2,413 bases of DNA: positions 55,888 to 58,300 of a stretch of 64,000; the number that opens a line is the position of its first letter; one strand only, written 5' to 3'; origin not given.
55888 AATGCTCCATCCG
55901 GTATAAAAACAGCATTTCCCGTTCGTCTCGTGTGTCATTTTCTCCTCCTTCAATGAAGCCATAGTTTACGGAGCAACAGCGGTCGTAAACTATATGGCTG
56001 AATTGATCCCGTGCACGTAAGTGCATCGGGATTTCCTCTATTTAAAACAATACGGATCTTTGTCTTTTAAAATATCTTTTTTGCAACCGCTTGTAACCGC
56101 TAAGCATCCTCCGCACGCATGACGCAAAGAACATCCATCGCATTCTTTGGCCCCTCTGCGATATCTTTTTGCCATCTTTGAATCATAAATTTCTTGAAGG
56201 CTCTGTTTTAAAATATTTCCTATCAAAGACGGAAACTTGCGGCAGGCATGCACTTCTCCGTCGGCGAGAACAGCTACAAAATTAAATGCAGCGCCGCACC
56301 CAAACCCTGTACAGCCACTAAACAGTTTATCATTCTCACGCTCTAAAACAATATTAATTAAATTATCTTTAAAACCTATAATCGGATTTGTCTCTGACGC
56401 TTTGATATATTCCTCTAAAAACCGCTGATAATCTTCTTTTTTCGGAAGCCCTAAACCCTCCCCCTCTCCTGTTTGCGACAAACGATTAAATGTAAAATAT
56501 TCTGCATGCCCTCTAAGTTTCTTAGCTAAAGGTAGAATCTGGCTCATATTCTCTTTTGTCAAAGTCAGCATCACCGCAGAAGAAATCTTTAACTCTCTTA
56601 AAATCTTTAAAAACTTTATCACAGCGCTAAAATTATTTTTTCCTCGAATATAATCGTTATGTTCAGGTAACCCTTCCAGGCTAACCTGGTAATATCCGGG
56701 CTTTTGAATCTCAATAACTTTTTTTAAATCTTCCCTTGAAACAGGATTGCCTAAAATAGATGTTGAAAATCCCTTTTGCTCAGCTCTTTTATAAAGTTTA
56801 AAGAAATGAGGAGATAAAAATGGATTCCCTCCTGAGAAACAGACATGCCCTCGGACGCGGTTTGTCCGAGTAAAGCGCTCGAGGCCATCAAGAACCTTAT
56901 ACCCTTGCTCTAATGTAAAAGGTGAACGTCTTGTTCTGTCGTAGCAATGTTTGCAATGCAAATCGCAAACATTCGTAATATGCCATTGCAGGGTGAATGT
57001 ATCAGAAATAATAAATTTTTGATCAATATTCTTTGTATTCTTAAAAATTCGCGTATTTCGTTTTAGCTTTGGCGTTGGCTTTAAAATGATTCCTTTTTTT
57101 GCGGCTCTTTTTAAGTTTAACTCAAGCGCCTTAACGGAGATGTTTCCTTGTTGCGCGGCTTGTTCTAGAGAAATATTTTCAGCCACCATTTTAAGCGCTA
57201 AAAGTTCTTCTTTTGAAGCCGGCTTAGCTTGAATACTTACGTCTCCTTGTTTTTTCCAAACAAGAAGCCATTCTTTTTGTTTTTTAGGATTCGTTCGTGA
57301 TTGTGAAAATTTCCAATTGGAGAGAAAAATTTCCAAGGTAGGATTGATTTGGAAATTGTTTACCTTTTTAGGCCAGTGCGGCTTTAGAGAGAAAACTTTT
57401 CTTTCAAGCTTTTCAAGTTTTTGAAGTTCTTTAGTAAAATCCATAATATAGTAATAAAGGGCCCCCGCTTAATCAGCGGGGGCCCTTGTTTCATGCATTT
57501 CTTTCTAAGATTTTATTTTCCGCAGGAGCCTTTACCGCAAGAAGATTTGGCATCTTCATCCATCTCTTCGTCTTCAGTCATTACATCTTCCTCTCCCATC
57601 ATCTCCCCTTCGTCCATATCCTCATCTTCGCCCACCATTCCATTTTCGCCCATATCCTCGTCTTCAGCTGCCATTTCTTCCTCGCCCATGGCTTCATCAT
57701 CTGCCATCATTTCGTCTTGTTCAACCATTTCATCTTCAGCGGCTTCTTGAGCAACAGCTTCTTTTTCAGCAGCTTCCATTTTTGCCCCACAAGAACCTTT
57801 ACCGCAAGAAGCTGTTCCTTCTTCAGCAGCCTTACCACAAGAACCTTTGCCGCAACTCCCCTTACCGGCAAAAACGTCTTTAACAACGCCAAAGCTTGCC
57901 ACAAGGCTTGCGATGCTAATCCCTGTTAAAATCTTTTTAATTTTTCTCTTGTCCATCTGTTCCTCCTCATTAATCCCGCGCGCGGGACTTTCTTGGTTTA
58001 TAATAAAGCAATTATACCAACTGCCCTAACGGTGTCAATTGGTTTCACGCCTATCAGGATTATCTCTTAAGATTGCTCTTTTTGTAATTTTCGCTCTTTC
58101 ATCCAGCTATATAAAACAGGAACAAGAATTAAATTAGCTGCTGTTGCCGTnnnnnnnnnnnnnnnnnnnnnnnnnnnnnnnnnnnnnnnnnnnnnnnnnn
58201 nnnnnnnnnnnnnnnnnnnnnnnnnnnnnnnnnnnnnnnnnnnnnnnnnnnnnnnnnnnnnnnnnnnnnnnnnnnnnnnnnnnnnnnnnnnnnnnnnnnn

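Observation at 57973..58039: Perfect-consensus promoter plus 14-bp GC palindrome drive the Cys/Met-rich protein independently of the cus operon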

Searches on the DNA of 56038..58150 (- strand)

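Call 28: search_rna_families(sources=[L003, L015, L028, L036, L046, L022, L063, L058, L027, L044, L012, L019], threshold=gathering)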
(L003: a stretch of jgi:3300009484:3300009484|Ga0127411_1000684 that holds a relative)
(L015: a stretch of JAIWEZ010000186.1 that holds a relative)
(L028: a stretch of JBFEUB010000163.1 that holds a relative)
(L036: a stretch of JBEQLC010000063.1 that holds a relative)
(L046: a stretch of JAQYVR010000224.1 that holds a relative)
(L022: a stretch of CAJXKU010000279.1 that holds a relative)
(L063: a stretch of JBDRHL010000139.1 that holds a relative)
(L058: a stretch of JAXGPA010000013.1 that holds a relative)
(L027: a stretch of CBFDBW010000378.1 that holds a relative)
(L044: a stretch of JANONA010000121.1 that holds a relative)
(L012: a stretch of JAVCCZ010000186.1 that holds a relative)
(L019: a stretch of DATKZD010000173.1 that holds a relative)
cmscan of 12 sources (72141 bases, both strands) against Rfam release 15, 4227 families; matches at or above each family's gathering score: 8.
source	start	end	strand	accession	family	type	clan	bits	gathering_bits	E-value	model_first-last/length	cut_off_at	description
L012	7614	7687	-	RF00005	tRNA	Gene; tRNA;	CL00001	75.8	29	8.9e-15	1-71/71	no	tRNA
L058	5238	5310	-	RF00005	tRNA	Gene; tRNA;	CL00001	75.2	29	1.3e-14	1-71/71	no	tRNA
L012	3403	3476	-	RF00005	tRNA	Gene; tRNA;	CL00001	68.7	29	8e-13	1-71/71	no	tRNA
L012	7409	7482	-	RF00005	tRNA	Gene; tRNA;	CL00001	68.3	29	1.1e-12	1-71/71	no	tRNA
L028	7907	7980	+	RF00005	tRNA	Gene; tRNA;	CL00001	65.2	29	7.5e-12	1-71/71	no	tRNA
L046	2652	2724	+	RF00005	tRNA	Gene; tRNA;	CL00001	64.5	29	1.2e-11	1-71/71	no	tRNA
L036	7565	7638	+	RF00005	tRNA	Gene; tRNA;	CL00001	63.6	29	2.1e-11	1-71/71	no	tRNA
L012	3239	3311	-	RF00005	tRNA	Gene; tRNA;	CL00001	58.1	29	6.8e-10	1-71/71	no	tRNA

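Call 29: search_rna_families(source=window, start=57400, end=58150, threshold=evalue, max_evalue=10)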
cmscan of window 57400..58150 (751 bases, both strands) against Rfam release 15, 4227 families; matches with E-value up to 10: 22.
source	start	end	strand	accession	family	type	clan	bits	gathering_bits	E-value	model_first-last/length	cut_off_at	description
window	57414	57487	+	RF02083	OrzO-P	Gene; antitoxin;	-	33.7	60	0.0019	1-76/76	no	OrzO-P RNA antitoxin family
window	57400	57491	+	RF00514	His_leader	Cis-reg; leader;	-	25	49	0.085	26-126/126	5'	Histidine operon leader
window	57425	57519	+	RF01770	rimP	Cis-reg; leader;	-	24.1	47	0.17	1-102/102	no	Gammaprotebacteria rimP leader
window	57926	58013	-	RF01842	mycoplasma_FSE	Cis-reg; frameshift_element;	-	21.6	88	9.6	1-87/87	no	mycoplasma ribosomal frameshift element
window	57448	57521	-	RF02371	PyrG_leader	Cis-reg; leader;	-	20.9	65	3.9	1-78/78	no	PyrG leader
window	57444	57511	-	RF02621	BSnc120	Gene; sRNA;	-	20.1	114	0.097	1-88/88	no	Brucella sRNA 120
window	57420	57491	+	RF02495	ohsC_RNA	Gene; antitoxin;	-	18.7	50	4.5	1-77/77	no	Oppression of Hydrophobic ORF by sRNA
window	57449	57510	-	RF02054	STnc420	Gene; sRNA;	-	18.4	70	1.1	1-58/58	no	Salmonella enterica sRNA STnc420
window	57875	57975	-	RF00509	snosnR64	Gene; snRNA; snoRNA; CD-box;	CL00069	18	38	1.4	1-105/105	no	Small nucleolar RNA snR64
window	57400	57492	+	RF00506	Thr_leader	Cis-reg; leader;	-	17.8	55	1.2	4-118/118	5'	Threonine operon leader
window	57444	57560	-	RF02502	Atu_C8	Gene; sRNA;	-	17.8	50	1.2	1-122/122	no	Rhizobiales sRNA Atu_C8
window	57548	57605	-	RF02511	PYLIS_4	Cis-reg;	-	17.4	50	6.9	1-100/100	no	Pyrrolysine insertion sequence TetR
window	57452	57557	-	RF01859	Phe_leader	Cis-reg; leader;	-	16.9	55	5.5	1-125/125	no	Phenylalanine leader peptide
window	57662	57731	-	RF01306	sR52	Gene; snRNA; snoRNA; CD-box;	-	15.3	50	1.5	1-60/60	no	Small nucleolar RNA sR52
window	57644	57745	-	RF01932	bxd_4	Gene; lncRNA;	-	14.7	40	5.5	1-106/106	no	Bithoraxoid conserved region 4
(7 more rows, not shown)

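Call 69: build_rna_model(alignment_id=A4, structure=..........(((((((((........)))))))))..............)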
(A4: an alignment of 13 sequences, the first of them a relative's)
Model R1 built from alignment A4 (13 sequences, 50 columns); structure: as given.
model positions 43; base pairs 9; branch points 0; effective number of sequences 13; information 0.748 bits per position. Calibrated on 0.2 Mb of random sequence (short: E-values are rough).
structure used (alignment columns):
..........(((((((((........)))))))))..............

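Call 70: search_with_rna_model(model_id=R1, sources=[window, L003, L004, L005, L006, L007, L008, L009, L010, L011, L012, L013, L014, L015, L016, L017, L018, L019, L020, L021, L022, L023, L024, L025, L026, L027, L028, L029, L030, L031, L032, L033, L034, L035, L036, L037, L038, L039, L040, L041, L042, L043, L044, L045, L046, L047, L048, L049, L050, L051, L052, L053, L054, L055, L056, L057, L058, L059, L060, L061, L062, L063, L064, L065, L066, L067, L068, L069, L070, L071, L072, L073, L074, L075, L076, L077, L078, L079, L080, L081, L082, L083], max_evalue=1, make_alignment=true)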
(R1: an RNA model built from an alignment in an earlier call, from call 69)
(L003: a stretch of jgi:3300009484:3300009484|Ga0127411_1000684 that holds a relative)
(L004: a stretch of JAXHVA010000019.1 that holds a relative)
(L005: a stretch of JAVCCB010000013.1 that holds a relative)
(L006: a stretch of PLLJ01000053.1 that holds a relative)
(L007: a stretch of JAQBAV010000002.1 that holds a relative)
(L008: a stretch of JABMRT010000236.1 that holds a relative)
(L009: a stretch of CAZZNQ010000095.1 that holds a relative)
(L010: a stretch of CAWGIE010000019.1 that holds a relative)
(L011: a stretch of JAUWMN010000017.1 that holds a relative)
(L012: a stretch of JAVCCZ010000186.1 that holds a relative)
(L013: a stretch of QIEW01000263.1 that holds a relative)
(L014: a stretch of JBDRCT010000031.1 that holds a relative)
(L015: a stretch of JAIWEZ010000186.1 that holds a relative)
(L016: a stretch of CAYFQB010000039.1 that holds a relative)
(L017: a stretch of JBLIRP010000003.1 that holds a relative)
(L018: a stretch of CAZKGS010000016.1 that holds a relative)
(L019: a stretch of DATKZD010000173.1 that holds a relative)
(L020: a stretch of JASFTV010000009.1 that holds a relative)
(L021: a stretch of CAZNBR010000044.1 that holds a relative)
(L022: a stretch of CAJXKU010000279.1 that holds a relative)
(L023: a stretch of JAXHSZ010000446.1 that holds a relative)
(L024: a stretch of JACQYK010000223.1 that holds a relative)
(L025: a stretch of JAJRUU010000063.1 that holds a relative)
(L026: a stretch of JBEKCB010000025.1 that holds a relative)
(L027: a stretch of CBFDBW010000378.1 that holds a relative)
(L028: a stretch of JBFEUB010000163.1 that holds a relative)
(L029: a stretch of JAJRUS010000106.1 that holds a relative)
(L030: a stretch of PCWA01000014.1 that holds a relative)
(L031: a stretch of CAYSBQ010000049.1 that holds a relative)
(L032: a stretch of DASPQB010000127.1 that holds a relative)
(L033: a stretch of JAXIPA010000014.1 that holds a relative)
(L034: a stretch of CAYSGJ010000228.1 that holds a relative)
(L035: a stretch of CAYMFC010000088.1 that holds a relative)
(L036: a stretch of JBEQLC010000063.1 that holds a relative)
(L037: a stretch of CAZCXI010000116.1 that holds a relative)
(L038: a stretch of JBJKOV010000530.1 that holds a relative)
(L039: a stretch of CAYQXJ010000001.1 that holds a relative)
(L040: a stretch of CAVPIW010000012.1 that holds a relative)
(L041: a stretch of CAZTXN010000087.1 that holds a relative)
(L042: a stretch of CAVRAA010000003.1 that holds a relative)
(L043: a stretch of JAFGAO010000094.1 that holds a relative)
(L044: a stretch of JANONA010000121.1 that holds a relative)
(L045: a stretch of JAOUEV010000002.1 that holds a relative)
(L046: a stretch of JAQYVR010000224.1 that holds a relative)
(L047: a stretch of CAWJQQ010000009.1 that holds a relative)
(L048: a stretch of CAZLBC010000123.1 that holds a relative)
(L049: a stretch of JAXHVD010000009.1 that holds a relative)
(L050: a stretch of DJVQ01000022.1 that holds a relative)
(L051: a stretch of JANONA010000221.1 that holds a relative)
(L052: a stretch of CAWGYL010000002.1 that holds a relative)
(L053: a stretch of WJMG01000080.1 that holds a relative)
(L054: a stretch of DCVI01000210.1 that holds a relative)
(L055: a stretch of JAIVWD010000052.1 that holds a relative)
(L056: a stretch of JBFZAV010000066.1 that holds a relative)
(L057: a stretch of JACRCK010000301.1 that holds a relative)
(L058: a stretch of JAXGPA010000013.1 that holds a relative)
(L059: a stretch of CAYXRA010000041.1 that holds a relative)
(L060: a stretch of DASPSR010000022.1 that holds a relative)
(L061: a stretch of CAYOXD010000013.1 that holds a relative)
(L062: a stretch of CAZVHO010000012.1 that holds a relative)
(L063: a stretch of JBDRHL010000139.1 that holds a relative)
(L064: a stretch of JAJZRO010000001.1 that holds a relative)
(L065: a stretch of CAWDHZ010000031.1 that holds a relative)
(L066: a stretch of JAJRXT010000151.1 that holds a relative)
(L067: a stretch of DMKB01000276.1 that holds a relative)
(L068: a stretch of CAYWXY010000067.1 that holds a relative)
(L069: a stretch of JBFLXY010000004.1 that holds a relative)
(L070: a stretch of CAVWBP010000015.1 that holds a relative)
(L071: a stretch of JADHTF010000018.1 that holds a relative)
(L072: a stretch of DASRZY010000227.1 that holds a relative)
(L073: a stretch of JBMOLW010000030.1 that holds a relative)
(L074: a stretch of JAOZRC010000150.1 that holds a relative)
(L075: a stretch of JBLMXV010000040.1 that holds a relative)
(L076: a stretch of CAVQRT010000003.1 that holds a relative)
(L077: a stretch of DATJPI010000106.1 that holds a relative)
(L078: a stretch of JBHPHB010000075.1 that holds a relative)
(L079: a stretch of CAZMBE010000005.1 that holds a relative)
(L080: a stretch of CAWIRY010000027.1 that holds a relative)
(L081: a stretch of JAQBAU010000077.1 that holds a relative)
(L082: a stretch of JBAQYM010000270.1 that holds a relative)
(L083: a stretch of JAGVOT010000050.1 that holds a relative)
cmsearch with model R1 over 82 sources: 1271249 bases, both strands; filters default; matches with E-value up to 1: 19.
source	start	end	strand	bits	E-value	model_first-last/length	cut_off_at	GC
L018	7742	7784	+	45.1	7.9e-10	1-43/43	no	0.4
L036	1088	1130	+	44.7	1e-09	1-43/43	no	0.56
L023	2849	2891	+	43.2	2.9e-09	1-43/43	no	0.4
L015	1754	1796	+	43.1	3.1e-09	1-43/43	no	0.51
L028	750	792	+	42.3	5.8e-09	1-43/43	no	0.51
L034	9367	9409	+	38.8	6.5e-08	1-43/43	no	0.44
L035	2229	2271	+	38.5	7.9e-08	1-43/43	no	0.53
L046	3060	3102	+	38.3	9.3e-08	1-43/43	no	0.58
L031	9363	9405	+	37.1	2.1e-07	1-43/43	no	0.49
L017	9358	9400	+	36.3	3.8e-07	1-43/43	no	0.53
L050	9304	9346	+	33.4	3.1e-06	1-43/43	no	0.53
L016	9400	9442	+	28.3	0.00011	1-43/43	no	0.42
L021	7735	7777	+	26.7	0.00034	1-43/43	no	0.4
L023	3199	3241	-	22.7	0.0059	1-43/43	no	0.37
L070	9244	9276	+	17.2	0.28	1-43/43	no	0.42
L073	8681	8720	-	16.7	0.4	1-43/43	no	0.38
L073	2405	2477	-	16.4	0.48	1-43/43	no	0.41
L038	19299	19350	+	16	0.67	1-43/43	no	0.4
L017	13282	13327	-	15.6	0.88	1-43/43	no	0.3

Alignment A6: 19 matches aligned to the model, 77 columns, each read 5' to 3' on its own strand. Consensus structure (alignment columns), stored with it:
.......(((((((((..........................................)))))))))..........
